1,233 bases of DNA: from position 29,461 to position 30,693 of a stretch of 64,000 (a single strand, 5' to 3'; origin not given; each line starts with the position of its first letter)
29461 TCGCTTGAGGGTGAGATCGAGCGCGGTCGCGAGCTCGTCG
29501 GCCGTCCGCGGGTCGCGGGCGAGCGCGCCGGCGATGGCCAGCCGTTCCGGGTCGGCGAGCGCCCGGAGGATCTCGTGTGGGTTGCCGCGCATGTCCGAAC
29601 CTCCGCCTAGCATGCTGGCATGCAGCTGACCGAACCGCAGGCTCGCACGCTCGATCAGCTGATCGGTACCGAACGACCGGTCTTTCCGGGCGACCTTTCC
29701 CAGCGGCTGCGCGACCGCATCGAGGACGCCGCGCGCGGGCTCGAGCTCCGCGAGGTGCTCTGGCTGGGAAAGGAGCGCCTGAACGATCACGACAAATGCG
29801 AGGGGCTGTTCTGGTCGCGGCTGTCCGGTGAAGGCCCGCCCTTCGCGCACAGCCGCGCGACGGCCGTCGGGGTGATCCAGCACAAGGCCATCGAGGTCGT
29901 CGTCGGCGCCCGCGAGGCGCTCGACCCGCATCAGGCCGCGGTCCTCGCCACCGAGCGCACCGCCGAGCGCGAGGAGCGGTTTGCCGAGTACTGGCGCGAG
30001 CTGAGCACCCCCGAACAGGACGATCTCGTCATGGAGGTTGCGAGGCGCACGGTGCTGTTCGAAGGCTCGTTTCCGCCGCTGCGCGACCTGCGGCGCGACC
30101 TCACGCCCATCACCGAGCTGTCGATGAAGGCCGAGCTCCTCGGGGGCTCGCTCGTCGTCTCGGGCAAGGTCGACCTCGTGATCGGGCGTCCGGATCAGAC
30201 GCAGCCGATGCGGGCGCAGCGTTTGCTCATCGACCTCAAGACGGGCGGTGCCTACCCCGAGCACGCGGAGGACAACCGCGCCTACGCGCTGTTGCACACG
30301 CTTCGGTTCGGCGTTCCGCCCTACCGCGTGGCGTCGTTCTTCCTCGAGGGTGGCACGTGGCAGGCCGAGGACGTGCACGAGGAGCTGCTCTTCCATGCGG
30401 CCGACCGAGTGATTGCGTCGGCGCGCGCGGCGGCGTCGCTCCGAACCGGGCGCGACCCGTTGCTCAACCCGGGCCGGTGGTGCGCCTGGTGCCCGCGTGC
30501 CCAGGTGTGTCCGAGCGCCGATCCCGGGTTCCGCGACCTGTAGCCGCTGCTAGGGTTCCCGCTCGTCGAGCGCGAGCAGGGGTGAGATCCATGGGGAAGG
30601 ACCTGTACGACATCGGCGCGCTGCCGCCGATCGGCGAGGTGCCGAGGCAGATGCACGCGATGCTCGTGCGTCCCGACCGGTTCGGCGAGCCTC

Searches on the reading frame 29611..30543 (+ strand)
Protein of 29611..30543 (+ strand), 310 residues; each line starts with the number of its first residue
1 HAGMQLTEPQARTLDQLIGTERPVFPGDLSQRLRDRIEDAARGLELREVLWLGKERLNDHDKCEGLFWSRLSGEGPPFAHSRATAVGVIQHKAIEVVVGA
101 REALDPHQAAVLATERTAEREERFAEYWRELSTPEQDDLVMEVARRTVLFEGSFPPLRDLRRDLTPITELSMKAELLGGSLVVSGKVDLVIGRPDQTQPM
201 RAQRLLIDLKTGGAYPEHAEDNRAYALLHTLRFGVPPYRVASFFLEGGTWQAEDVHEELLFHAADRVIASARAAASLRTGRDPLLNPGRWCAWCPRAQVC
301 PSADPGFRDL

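Call 12: search_protein_families(library=pfam, proteins=[window:29611-30543:+], max_evalue=0.001)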
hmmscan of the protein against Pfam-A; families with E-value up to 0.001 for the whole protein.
window:29611-30543:+ (310 aa): 1 family
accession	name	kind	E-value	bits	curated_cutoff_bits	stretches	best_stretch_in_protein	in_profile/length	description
PF12705.13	PDDEXK_1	-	1.7e-10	41.7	22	1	74-301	24-247/247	PD-(D/E)XK nuclease superfamily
